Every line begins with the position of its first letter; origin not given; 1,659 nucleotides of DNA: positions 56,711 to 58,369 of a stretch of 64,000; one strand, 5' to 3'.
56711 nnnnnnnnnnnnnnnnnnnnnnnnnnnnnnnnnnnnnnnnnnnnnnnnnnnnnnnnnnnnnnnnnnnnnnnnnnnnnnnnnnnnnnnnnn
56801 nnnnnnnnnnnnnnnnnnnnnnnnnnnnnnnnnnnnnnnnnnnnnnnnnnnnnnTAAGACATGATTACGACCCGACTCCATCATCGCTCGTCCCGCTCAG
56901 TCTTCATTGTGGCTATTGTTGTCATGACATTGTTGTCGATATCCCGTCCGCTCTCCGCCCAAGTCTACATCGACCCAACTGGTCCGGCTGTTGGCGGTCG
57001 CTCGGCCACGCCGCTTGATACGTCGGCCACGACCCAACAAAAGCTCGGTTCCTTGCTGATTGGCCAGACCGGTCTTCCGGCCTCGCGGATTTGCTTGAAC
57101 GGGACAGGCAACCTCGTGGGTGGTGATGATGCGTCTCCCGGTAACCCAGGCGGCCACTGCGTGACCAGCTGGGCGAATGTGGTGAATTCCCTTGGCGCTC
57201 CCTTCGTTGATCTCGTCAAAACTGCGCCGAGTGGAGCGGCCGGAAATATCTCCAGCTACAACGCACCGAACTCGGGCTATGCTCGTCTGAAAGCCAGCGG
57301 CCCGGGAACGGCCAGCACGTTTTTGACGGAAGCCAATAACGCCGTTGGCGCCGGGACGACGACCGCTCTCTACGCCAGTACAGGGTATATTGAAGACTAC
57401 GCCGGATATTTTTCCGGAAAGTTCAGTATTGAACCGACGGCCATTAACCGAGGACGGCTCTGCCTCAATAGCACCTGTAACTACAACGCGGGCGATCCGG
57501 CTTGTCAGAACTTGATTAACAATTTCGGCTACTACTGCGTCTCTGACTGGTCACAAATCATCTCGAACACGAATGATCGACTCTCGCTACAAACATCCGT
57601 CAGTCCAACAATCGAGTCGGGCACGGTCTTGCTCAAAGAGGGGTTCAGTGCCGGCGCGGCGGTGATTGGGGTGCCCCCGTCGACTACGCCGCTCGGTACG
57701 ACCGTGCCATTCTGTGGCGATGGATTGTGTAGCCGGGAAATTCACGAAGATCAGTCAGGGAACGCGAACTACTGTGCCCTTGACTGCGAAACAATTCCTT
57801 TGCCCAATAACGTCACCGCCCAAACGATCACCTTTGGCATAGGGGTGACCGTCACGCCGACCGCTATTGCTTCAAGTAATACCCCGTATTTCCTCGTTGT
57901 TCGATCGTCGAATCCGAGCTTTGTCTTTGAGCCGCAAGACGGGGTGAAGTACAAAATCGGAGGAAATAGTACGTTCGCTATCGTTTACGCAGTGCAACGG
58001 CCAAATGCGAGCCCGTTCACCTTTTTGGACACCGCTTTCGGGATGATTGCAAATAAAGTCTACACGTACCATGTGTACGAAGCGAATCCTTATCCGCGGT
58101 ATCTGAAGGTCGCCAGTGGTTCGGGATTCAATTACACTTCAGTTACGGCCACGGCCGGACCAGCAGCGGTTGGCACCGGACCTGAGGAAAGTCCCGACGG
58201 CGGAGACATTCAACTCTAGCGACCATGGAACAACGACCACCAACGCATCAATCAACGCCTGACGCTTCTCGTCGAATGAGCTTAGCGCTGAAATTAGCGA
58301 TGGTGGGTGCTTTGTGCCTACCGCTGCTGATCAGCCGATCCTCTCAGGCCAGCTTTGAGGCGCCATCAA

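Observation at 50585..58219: Tandem array of six paralogous secreted proteins sharing a new (R/K)(L/I)CLN...C(I/V)(T/S)SW(S/A)(D/E)L motif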

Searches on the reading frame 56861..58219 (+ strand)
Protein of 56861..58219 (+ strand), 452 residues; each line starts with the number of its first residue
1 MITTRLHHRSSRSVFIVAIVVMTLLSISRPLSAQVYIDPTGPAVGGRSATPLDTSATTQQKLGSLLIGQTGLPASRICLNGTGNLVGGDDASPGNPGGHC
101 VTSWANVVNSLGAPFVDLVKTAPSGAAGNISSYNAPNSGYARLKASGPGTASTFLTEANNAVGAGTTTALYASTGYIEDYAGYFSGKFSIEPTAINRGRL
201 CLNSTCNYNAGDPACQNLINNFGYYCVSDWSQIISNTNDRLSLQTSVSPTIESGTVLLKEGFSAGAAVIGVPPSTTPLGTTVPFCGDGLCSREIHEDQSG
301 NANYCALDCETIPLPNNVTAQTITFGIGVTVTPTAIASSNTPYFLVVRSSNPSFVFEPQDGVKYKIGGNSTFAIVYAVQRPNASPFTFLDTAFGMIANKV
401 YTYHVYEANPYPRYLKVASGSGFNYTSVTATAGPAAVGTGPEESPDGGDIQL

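Call 3: search_protein_families(library=pfam, proteins=[window:56861-58219:+], max_evalue=1)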
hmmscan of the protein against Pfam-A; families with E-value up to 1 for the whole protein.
window:56861-58219:+ (452 aa): 0 families

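Call 4: search_protein_families(library=ncbifam, proteins=[window:56861-58219:+], max_evalue=1)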
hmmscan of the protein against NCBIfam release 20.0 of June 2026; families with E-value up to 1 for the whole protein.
window:56861-58219:+ (452 aa): 0 families

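Call 11: find_homologous_proteins(query=window:56861-58219:+, max_evalue=0.001)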
Query window:56861-58219:+ (452 aa): 11 proteins with E <= 0.001 among 8000 candidates.
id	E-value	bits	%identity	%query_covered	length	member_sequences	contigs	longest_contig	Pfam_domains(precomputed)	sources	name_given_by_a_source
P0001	0.0e+0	1010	100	100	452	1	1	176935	-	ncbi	-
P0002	6.5e-112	393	49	91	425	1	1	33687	-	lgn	-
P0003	4.0e-58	215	36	96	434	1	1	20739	-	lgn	-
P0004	4.0e-45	173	36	85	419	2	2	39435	-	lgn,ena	-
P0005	5.2e-44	169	35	91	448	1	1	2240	-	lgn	-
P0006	3.6e-43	166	33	89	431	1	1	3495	-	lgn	-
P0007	1.3e-32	131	36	64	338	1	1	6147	-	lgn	-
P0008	1.7e-30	124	32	67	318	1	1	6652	-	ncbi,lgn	-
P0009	1.4e-26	112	31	80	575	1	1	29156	PF18998.7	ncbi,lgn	-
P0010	2.0e-23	101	34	68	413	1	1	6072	-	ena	-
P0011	2.6e-19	88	33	67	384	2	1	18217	PF18998.7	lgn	-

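Call 12: find_encoding_contigs(protein=P0001, flank=10000, max_places=3)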
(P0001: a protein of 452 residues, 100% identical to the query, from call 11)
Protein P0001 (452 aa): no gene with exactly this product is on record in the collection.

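Call 24: search_protein_representatives(alignment_id=A1)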
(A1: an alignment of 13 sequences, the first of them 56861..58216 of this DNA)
Query: 13 sequences, 430 profile positions. Proteins with E-value up to 0.001 (for the whole library): 1317; up to 1e-10: 412; up to 1e-30: 155. The best 150 are listed.
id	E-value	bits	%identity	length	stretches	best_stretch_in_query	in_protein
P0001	5.5e-144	496.6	-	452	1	1-418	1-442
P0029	3.3e-138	477.6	-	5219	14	295-415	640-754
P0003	6.5e-137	473.3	-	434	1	3-422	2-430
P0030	4.5e-125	434.3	-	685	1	9-417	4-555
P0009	3.7e-116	404.9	-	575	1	11-422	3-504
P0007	1.1e-109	383.6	-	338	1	4-311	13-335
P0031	4.2e-107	375.1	-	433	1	21-400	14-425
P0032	2.1e-104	366.2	-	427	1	18-414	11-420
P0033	4.3e-103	361.9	-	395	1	31-405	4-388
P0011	2.3e-102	359.5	-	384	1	12-362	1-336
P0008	3.8e-102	358.8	-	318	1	5-312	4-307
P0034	1.5e-101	356.8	-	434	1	19-400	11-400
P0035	6.1e-100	351.5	-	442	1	10-396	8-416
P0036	6.0e-98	344.9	-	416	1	15-416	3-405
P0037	6.9e-97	341.4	-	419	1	15-414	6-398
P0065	5.7e-71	256.0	-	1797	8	296-409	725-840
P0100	1.4e-54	202.1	-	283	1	16-290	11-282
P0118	1.6e-46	175.5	-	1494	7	294-396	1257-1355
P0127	1.4e-44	169.1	-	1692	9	313-390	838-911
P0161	8.3e-36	140.2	-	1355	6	299-426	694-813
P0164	6.4e-35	137.3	-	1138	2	14-320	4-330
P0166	1.6e-34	135.9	-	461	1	16-407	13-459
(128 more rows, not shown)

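Call 31: predict_structure(alignment_id=A2)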
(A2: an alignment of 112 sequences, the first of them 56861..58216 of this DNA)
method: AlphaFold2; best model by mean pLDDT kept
length: 452 residues; sequences in the alignment: 112
mean_pLDDT: 73.2   pTM: 0.55
mean pLDDT of the five models: 73.2, 73.1, 72.5, 70.6, 69.0
residues with pLDDT >= 90: 89; 70-90: 176; 50-70: 145; < 50: 42
segments of 3 or more residues with pLDDT < 50: 1-13, 418-424, 437-452
pLDDT, mean of each block of 10 residues (from residue 1): 37 58 60 50 54 69 66 73 73 75 71 67 66 71 72 74 65 72 71 72 76 81 79 66 71 69 70 71 80 89 90 92 92 91 95 89 92 96 96 90 93 69 52 56 41 31
secondary structure, 60 per line:
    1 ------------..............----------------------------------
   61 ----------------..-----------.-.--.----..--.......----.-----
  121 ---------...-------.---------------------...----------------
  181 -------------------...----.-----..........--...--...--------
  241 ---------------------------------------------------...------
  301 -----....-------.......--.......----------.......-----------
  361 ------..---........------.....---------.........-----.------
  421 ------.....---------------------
elements in order: H13-26 H104-110 E200-202 H213-222 E225-227 H306-309 E317-323 E326-332 E343-349 E372-379 E386-390 E400-408 E427-431

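Call 36: search_solved_structures(query=A2, max_evalue=1)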
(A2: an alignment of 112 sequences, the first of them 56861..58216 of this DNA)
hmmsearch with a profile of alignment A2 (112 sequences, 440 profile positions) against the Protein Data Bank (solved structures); distinct sequences matched with E-value up to 1: 12.
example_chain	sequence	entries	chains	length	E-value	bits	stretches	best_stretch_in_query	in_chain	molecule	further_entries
9mkg_A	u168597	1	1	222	0.00021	23.6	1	179-245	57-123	15G15.3 Fab heavy chain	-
8y3r_B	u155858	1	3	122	0.044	15.9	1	165-226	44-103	Heavy chain of H3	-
9dpc_H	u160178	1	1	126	0.079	15.1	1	179-225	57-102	Variable domain of the heavy chain of Fab 297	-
8y3p_G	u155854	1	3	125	0.094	14.8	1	167-224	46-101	Heavy chain of C9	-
7f5h_C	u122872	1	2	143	0.14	14.3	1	170-236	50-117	Nanobody DL28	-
4llv_A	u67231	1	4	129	0.22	13.7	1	178-219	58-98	4E10 Fv heavy chain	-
5o03_C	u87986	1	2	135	0.24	13.5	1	175-229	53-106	Nanobody (VHH) Nano-32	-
3h3p_H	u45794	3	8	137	0.25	13.4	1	178-219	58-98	Fv 4E10 heavy chain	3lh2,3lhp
1ri8_A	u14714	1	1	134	0.39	12.8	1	164-229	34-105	camelid ANTIBODY HEAVY CHAIN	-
9lm5_D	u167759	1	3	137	0.46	12.6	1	164-215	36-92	nanobody 1G9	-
5m7q_B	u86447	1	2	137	0.54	12.3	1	138-220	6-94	Nanobody NbD2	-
3r0m_A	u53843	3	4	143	0.82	11.8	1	173-229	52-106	Llama VHH A12 | anti-HIV llama VHH antibody A12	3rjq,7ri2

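Call 42: fold_search(model_id=the predicted structure, library=pdb)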
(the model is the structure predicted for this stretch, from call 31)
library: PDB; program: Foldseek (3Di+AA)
matches with E <= 10: 1684; with E <= 0.001: 7
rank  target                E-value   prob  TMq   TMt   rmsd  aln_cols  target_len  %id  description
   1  1va9_MODEL_1_A        2.8e-04  1.00  0.17  0.53   5.7       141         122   16  Solution structure of the second FNIII domain of DSCAML1 protein (released 2005-02-22)
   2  1x3d_MODEL_1_A        3.2e-04  1.00  0.16  0.49   9.6       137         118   12  Solution structure of the fibronectin type-III domain of human fibronectin type-III domain containing protein  (released 2005-11-02)
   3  2db8_MODEL_1_A        4.1e-04  1.00  0.16  0.47   6.0       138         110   14  Solution structures of the fn3 domain of human Tripartite motif protein 9 (released 2006-06-15)
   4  6ndq_B                6.2e-04  1.00  0.16  0.34  10.9       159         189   15  Crystal structure of a LPMO from Kitasatospora papulosa (released 2019-12-18)
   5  4lsd_C                8.8e-04  1.00  0.16  0.58   4.6       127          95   10  Myokine structure (released 2013-10-16)
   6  8fn8_B                9.4e-04  1.00  0.17  0.62   5.0       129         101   13  Crystal structure of the C-terminal Fg domain of TNC with the single FN domain of PTPRZ (released 2023-07-12)
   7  6vwh_A                9.4e-04  1.00  0.18  0.51   8.6       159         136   12  Leg region of the open conformation of the human type 1 insulin-like growth factor receptor ectodomain in complex with (released 2020-05-13)
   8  4bqb_C                1.1e-03  1.00  0.17  0.35   3.8       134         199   12  Crystal structure of the FN5 and FN6 domains of NEO1, form 2 (released 2013-06-12)
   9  4bqb_A                1.3e-03  1.00  0.17  0.36   3.9       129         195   12  Crystal structure of the FN5 and FN6 domains of NEO1, form 2 (released 2013-06-12)
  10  4bqb_D                1.8e-03  1.00  0.17  0.34   3.9       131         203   12  Crystal structure of the FN5 and FN6 domains of NEO1, form 2 (released 2013-06-12)
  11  1x5k_MODEL_1_A        1.8e-03  1.00  0.16  0.49   5.8       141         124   12  The solution structure of the sixth fibronectin type III domain of human Neogenin (released 2005-11-15)
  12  2ic2_B                2.0e-03  1.00  0.19  0.65   4.7       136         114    7  Crystal Structure of the First FNIII Domain of Ihog (released 2006-10-24)
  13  5z06_A                2.2e-03  1.00  0.15  0.10   7.1       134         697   16  Crystal structure of beta-1,2-glucanase from Parabacteroides distasonis (released 2018-05-30)
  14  4bqc_A                2.2e-03  1.00  0.16  0.34   4.2       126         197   10  Crystal structure of the FN5 and FN6 domains of NEO1 bound to SOS (released 2013-06-12)
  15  5x83_B                2.3e-03  1.00  0.17  0.35   4.5       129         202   16  Structure of DCC FN456 domains (released 2017-09-06)
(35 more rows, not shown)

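Call 45: find_encoding_contigs(protein=P0009, flank=10000, max_places=1)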
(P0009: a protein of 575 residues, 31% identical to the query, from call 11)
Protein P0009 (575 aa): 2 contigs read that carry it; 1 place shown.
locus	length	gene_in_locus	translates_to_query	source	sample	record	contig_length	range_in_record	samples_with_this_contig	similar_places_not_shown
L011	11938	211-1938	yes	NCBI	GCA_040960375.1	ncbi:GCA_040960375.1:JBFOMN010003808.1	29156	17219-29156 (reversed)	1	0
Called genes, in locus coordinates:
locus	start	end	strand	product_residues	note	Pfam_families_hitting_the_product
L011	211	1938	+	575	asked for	PF18998:Flg_new_2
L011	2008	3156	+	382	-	-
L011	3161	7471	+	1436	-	-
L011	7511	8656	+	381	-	PF11104:PilM_2, PF06723:MreB_Mbl (weak), PF08841:DDR (faint), PF14450:FtsA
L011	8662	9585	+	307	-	-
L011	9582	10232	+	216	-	PF04350:PilO (faint)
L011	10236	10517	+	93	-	-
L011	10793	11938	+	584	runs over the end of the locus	PF05157:MshEN, PF00437:T2SSE, PF13476:AAA_23 (faint), PF13555:AAA_29 (weak)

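Call 46: find_encoding_contigs(protein=P0011, flank=10000, max_places=1)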
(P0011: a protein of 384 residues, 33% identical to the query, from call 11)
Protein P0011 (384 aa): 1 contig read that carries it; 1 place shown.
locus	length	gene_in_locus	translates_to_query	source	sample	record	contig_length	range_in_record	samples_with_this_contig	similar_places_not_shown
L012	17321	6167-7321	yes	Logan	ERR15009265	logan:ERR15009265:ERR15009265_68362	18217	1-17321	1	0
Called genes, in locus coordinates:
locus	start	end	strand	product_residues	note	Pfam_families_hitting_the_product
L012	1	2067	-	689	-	?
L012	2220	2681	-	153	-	-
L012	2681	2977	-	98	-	-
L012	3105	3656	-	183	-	PF04011:LemA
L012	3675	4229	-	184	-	-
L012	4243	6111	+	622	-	PF18998:Flg_new_2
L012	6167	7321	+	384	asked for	PF18998:Flg_new_2 (weak)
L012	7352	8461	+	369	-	-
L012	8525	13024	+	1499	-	-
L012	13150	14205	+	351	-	PF11104:PilM_2, PF08841:DDR (faint), PF06723:MreB_Mbl (weak), PF14450:FtsA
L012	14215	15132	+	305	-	-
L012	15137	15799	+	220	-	PF04350:PilO (faint)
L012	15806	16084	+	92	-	-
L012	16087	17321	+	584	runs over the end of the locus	PF05157:MshEN, PF00437:T2SSE, PF13555:AAA_29 (faint)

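Call 48: find_encoding_contigs(protein=P0100, flank=10000, max_places=1)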
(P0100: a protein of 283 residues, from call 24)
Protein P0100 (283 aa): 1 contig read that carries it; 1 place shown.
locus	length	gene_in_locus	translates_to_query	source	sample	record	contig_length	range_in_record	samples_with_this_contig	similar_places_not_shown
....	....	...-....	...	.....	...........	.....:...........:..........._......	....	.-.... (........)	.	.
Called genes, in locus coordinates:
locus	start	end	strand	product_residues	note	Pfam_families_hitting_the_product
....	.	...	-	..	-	?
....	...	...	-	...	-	-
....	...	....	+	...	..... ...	-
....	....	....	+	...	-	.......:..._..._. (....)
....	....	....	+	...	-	-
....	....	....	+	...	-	?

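Call 57: search_protein_families(library=phrogs, proteins=[window:56861-58219:+], max_evalue=1)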
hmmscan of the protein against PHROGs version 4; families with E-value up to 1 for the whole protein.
window:56861-58219:+ (452 aa): 1 family
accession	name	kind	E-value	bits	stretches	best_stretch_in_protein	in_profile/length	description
phrog_31616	-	unknown function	0.19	12.3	0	327-408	32-111/148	-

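Call 77: find_encoding_contigs(protein=P0166, flank=10000, max_places=1)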
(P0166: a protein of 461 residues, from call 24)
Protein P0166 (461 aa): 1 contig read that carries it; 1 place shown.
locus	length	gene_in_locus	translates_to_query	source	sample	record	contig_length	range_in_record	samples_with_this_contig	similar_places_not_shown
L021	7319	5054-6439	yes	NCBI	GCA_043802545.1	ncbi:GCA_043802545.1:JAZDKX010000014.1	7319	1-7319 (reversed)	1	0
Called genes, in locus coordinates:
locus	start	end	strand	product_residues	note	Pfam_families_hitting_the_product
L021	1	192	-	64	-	?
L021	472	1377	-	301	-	PF01435:Peptidase_M48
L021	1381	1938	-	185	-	PF04011:LemA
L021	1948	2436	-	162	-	-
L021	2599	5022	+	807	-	-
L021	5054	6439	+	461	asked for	-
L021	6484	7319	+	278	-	?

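Call 78: find_encoding_contigs(protein=P0164, flank=10000, max_places=1)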
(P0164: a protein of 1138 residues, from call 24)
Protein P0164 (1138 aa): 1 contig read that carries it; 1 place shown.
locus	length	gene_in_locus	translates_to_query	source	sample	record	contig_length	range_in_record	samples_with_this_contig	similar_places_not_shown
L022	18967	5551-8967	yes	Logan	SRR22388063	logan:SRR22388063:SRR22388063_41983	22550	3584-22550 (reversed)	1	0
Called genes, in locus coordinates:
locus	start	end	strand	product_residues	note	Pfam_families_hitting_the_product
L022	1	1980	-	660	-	?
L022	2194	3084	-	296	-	PF01435:Peptidase_M48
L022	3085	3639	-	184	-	PF04011:LemA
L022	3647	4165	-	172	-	-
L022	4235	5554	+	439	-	-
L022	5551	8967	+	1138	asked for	PF00041:fn3 (faint), PF16656:Pur_ac_phosph_N (faint)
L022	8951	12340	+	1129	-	-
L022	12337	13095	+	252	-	-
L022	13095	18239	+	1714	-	-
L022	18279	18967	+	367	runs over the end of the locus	PF06723:MreB_Mbl (faint), PF11104:PilM_2, PF08841:DDR (faint), PF14450:FtsA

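Call 89: search_protein_families(library=pfam, proteins=[L012:8525-13024:+, L022:13095-18239:+], max_evalue=0.05)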
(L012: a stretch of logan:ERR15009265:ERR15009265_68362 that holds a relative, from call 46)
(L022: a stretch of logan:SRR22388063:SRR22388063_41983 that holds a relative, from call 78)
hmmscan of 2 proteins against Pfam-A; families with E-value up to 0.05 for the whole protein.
L012:8525-13024:+ (1499 aa): 0 families

L022:13095-18239:+ (1714 aa): 2 families
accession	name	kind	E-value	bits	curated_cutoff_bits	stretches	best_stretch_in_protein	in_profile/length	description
PF23981.1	DUF7305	-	0.0032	17.8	27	1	1590-1675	96-177/185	Domain of unknown function (DUF7305)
PF07691.17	PA14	-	0.023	14.9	24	0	527-562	43-78/147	PA14 domain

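Call 96: find_related_loci(query=window:56861-58216:+, collection=viral_contigs, flank=5000)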
Query window:56861-58216:+ (452 aa) in viral_contigs; peptide patterns used: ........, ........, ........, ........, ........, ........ (x = any residue, [..] = any of these).
12 stretches matched a pattern, but none encodes a relative of the query by tblastn (E <= 1e-3).

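Call 97: search_protein_families(library=pfam, proteins=[P0065, P0118, P0161, P0127], max_evalue=0.001)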
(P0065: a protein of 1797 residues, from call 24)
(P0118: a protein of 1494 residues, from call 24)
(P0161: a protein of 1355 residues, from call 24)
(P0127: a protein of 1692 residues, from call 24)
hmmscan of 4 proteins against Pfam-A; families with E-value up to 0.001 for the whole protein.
P0065 (1797 aa): 4 families
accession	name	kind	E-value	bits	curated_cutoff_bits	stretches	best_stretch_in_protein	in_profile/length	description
PF13229.12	Beta_helix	-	2e-16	60.5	25.9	2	1535-1690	4-144/158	Right handed beta helix region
PF16323.11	DUF4959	-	7.2e-11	42.8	32.9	0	480-517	12-49/106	Domain of unknown function (DUF4959)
PF17161.10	DUF5123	-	1.8e-08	35.9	35.1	0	1645-1746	2-104/113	Domain of unknown function (DUF5123)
PF16656.11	Pur_ac_phosph_N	-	5.7e-05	24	30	0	611-703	5-82/93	Purple acid Phosphatase, N-terminal domain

P0118 (1494 aa): 7 families
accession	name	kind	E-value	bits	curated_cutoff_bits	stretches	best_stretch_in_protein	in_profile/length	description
PF16323.11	DUF4959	-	5.8e-20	72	32.9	0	1361-1404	9-52/106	Domain of unknown function (DUF4959)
PF13287.12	Fn3_assoc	-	5.9e-09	36.3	23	1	156-208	1-53/59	Fn3 associated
PF00041.27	fn3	-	1.1e-08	35.5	25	0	852-928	3-72/84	Fibronectin type III domain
PF13290.12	CHB_HEX_C_1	-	1.4e-08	34.9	22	1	146-208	2-64/67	Chitobiase/beta-hexosaminidase C-terminal domain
PF22352.2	K319L-like_PKD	-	7.8e-08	32.7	27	1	565-633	12-81/84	K319L-like, PKD domain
PF16389.11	DUF4998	-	0.00013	22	29.1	0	1146-1180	20-54/199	Domain of unknown function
PF00801.26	PKD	-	0.00099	19.5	23.5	0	567-631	21-76/80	PKD domain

P0161 (1355 aa): 3 families
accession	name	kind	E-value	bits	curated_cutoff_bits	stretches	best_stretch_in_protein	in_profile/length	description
PF21722.4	Gly_rich_2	-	1.4e-14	55.1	24.3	1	362-560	6-223/226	Glycine-rich domain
PF18962.6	Por_Secre_tail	-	3.7e-13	50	27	1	1278-1354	1-75/75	Secretion system C-terminal sorting domain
PF24107.1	DUF7382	-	0.00017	21.8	27.4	0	926-966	9-49/65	Domain of unknown function (DUF7382)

P0127 (1692 aa): 5 families
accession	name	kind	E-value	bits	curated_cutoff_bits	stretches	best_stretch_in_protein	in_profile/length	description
PF00041.27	fn3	-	5.7e-33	113.4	25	0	1051-1141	2-75/84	Fibronectin type III domain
PF16656.11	Pur_ac_phosph_N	-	4.3e-11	43.7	30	0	245-335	5-88/93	Purple acid Phosphatase, N-terminal domain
PF13860.13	FlgD_ig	-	4.2e-07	30.3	27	1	1614-1679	11-74/79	FlgD Ig-like domain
PF18962.6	Por_Secre_tail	-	4.2e-06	27.4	27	1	1607-1690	2-74/75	Secretion system C-terminal sorting domain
PF10179.15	NDNF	-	4.3e-06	27.2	27.3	0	418-455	81-118/127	Neuron-derived neurotrophic factor, first Fn(III) domain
